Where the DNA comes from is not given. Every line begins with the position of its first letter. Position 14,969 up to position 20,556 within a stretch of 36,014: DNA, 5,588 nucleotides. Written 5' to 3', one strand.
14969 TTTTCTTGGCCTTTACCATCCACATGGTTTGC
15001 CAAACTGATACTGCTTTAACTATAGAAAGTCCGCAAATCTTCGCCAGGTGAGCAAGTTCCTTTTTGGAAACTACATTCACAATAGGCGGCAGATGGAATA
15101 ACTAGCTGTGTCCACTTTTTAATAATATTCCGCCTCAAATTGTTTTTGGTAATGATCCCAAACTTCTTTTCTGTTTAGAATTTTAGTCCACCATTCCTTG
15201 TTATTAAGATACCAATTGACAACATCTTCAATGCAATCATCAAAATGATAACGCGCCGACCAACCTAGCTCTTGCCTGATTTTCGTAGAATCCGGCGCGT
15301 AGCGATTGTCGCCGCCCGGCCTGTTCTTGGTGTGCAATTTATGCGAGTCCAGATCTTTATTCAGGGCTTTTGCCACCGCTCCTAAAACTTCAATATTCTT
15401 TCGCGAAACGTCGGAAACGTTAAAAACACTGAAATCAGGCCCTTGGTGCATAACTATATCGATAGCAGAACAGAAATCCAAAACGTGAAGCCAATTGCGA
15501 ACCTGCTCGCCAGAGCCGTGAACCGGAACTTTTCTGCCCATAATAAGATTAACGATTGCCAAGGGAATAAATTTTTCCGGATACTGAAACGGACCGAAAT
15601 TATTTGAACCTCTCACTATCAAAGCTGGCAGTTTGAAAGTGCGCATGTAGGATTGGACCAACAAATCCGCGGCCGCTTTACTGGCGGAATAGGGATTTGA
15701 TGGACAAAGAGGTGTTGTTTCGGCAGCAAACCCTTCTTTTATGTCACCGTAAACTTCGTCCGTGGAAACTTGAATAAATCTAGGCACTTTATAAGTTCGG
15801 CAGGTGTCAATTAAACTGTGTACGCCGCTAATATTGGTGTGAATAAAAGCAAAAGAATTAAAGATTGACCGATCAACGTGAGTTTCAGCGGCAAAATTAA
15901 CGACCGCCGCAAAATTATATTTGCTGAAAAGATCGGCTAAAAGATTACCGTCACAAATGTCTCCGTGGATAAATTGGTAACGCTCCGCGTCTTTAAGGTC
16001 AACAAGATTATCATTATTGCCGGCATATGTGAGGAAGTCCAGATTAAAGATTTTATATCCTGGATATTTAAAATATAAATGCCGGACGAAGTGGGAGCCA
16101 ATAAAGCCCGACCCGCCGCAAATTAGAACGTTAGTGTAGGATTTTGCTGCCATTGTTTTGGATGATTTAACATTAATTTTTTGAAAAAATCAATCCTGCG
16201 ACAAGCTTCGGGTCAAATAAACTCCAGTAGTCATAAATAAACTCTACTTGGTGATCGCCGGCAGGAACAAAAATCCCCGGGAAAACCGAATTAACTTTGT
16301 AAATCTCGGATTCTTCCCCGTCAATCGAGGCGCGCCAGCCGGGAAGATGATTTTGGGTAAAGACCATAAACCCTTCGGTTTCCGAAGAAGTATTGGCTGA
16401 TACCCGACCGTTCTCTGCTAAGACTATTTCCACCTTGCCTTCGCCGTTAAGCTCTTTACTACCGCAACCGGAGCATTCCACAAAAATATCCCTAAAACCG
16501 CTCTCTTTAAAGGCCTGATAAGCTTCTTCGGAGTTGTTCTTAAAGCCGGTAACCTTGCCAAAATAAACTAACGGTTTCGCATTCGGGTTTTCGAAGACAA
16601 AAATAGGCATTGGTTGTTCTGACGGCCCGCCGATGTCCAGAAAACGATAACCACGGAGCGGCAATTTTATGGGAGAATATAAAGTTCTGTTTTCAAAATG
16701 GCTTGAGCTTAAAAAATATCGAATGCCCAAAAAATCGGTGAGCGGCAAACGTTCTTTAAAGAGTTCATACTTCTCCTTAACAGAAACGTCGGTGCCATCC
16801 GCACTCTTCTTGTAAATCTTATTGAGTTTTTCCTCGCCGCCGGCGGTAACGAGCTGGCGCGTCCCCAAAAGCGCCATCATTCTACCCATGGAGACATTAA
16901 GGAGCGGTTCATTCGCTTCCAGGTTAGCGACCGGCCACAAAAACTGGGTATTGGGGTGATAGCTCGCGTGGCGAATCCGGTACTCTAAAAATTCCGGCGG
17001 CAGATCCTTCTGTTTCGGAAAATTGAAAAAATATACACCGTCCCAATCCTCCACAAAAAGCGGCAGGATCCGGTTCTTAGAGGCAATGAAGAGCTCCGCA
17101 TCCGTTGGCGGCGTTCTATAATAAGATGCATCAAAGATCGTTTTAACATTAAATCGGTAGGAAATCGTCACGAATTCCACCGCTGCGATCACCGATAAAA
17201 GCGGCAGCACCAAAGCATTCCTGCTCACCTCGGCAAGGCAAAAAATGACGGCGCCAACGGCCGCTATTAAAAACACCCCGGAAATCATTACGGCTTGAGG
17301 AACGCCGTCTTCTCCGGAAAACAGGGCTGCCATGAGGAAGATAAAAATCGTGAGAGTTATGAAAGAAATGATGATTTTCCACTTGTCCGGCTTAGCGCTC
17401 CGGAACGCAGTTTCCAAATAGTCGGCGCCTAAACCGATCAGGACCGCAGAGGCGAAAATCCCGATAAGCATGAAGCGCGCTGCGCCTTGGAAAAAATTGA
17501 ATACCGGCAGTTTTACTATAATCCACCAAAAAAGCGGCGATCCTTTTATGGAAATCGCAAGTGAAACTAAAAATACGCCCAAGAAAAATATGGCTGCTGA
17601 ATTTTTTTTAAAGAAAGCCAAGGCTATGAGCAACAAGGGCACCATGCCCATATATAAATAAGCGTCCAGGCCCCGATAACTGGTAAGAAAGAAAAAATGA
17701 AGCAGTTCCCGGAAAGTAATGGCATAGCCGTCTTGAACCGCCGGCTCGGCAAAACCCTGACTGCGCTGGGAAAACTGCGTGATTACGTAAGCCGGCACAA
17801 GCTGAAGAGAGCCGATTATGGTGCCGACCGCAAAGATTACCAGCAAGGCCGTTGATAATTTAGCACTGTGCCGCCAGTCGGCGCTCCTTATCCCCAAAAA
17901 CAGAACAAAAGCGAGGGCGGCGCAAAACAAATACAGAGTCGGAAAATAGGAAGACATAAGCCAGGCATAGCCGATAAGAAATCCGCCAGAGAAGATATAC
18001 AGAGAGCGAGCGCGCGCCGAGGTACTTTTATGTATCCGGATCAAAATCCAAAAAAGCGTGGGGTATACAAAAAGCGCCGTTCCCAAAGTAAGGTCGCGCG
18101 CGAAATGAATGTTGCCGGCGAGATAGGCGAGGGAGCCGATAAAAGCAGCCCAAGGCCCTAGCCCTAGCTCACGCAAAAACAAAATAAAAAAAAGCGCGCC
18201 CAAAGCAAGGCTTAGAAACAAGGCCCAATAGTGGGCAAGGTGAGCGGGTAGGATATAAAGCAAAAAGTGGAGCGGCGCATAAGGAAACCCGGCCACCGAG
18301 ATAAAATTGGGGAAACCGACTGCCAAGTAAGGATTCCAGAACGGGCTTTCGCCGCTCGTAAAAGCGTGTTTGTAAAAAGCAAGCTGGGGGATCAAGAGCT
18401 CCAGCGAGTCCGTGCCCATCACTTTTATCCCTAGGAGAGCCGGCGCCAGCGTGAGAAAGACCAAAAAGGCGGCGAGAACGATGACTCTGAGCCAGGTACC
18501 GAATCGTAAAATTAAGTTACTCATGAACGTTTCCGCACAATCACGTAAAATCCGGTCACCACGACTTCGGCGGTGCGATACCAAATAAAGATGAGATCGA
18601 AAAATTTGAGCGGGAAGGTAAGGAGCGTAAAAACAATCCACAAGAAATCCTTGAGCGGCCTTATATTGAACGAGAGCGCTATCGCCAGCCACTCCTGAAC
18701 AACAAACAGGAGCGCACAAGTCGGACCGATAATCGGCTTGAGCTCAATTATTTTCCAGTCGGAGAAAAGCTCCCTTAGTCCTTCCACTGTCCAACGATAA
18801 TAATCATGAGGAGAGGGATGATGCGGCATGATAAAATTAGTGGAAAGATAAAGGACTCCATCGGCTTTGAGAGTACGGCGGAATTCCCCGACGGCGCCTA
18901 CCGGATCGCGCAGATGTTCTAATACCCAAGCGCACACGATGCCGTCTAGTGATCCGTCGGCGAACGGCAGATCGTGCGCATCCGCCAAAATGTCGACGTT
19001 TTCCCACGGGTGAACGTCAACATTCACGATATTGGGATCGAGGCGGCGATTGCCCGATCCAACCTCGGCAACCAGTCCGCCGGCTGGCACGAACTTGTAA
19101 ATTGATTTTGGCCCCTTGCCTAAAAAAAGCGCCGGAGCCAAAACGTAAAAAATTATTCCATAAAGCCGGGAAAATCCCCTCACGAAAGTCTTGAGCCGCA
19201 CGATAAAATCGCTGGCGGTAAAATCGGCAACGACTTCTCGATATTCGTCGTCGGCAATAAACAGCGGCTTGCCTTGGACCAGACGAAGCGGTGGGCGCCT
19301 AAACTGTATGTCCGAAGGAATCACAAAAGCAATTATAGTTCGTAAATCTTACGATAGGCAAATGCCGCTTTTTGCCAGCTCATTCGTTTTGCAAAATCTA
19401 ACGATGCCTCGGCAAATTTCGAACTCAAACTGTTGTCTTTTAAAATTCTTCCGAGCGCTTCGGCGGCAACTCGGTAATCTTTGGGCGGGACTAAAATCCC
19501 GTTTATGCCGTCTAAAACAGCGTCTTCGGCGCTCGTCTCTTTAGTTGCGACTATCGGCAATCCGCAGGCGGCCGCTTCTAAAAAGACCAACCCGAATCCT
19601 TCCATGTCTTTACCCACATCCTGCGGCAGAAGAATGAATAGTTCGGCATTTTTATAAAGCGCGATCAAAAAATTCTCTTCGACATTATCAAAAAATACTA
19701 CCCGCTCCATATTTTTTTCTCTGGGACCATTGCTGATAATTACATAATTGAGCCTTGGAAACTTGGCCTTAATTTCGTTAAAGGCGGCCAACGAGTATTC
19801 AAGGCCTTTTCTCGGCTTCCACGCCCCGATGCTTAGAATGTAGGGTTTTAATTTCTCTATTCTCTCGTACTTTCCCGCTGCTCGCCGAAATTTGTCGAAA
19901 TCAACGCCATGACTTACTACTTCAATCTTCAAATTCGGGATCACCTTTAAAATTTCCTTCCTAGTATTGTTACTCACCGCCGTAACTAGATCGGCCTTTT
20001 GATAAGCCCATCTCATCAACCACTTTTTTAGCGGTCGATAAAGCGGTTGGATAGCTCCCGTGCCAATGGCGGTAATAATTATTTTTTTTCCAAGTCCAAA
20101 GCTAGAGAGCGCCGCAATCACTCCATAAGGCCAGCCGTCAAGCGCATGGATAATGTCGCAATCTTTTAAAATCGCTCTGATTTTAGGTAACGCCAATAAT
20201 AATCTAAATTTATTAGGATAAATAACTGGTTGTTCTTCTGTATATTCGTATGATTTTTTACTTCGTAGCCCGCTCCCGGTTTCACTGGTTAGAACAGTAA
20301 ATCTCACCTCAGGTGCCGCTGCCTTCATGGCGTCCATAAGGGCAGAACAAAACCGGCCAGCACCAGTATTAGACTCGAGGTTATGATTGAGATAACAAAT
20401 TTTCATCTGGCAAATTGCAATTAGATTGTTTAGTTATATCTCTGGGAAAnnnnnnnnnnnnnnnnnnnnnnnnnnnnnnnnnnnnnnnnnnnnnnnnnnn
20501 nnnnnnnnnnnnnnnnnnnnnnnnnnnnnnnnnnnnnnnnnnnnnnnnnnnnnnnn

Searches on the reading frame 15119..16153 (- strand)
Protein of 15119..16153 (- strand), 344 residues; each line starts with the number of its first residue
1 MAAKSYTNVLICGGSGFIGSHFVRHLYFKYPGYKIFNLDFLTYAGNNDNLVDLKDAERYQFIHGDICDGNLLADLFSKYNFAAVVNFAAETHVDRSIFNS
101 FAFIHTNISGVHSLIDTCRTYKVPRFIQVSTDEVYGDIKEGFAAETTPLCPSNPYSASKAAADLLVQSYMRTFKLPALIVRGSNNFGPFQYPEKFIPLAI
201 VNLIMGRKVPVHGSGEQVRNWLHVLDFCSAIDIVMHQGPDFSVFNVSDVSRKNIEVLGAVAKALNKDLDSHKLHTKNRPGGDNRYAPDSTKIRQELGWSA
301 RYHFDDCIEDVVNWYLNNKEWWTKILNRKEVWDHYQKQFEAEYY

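Call 9: search_protein_families(library=pfam, proteins=[window:15119-16153:-])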
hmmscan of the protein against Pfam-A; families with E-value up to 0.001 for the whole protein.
window:15119-16153:- (344 aa): 7 families
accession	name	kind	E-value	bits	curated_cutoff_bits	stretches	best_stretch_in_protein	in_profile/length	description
PF16363.11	GDP_Man_Dehyd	-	6.2e-72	243.3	27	1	10-310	1-331/332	GDP-mannose 4,6 dehydratase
PF01370.27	Epimerase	-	1.6e-55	188.6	20.9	1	9-246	1-239/240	NAD dependent epimerase/dehydratase family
PF02719.21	Polysacc_synt_2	-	1e-14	54.9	20.2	1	9-171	1-154/293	Polysaccharide biosynthesis protein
PF01073.25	3Beta_HSD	-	2.1e-14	53.7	22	1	10-224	1-218/280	3-beta hydroxysteroid dehydrogenase/isomerase family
PF04321.23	RmlD_sub_bind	-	3.6e-13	49.7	27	1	8-184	2-150/287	RmlD substrate binding domain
PF07993.18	NAD_binding_4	-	1.5e-11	44.4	20.1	1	13-184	3-206/258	Male sterility protein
PF13460.12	NAD_binding_10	-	2.9e-06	27.7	27.2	1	13-167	1-132/184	NAD(P)H-binding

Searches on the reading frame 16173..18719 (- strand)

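Call 9: search_protein_families(library=pfam, proteins=[window:16173-18719:-])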
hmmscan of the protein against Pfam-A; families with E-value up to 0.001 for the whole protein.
window:16173-18719:- (848 aa): 1 family
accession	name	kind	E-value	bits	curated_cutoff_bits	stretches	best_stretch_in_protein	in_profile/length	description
PF09586.16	YfhO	-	1.7e-11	43.7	28.5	1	768-829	761-823/835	Bacterial membrane protein YfhO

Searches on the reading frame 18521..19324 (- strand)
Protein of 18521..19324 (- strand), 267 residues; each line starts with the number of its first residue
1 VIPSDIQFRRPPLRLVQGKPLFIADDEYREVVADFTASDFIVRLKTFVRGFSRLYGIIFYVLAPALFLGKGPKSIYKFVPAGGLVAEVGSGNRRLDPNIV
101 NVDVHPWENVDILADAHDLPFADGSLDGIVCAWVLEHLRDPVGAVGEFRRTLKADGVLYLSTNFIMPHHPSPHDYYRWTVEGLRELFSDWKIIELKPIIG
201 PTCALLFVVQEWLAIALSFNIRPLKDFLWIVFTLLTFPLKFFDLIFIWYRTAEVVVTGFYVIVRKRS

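Call 9: search_protein_families(library=pfam, proteins=[window:18521-19324:-])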
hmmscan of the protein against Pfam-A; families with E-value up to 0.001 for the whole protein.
window:18521-19324:- (267 aa): 5 families
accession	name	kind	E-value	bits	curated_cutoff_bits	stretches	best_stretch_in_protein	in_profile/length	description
PF08241.18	Methyltransf_11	-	8.5e-12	46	21.2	1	112-160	47-95/95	Methyltransferase domain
PF13489.12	Methyltransf_23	-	3.9e-06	27.1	27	1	98-178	46-132/164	Methyltransferase domain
PF13649.12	Methyltransf_25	-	8.5e-06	26.8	27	1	113-156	52-97/97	Methyltransferase domain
PF08242.18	Methyltransf_12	-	0.00012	23.1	30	1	108-158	49-98/98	Methyltransferase domain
PF13847.12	Methyltransf_31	-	0.00079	19.6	27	0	113-162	60-111/145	Methyltransferase domain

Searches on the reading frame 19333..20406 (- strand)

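Call 9: search_protein_families(library=pfam, proteins=[window:19333-20406:-])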
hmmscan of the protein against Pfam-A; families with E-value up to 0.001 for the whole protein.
window:19333-20406:- (357 aa): 6 families
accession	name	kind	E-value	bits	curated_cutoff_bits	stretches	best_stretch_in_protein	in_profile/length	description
PF00534.26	Glycos_transf_1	-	8.5e-28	97.5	26.4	1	182-334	10-168/172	Glycosyl transferases group 1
PF13692.12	Glyco_trans_1_4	-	3.6e-24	86.1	27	1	188-324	2-142/142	Glycosyl transferases group 1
PF13439.12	Glyco_transf_4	-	2.2e-18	67.3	28.5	1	15-171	3-169/170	Glycosyltransferase Family 4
PF13579.12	Glyco_trans_4_4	-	2.8e-09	38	29.7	1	14-165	1-156/158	Glycosyl transferase 4-like domain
PF13477.12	Glyco_trans_4_2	-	2.1e-05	25.1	23.4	1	33-145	24-139/139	Glycosyl transferase 4-like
PF20706.3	GT4-conflict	-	0.00015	21.4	26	0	268-295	291-318/385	Family 4 Glycosyltransferase in conflict systems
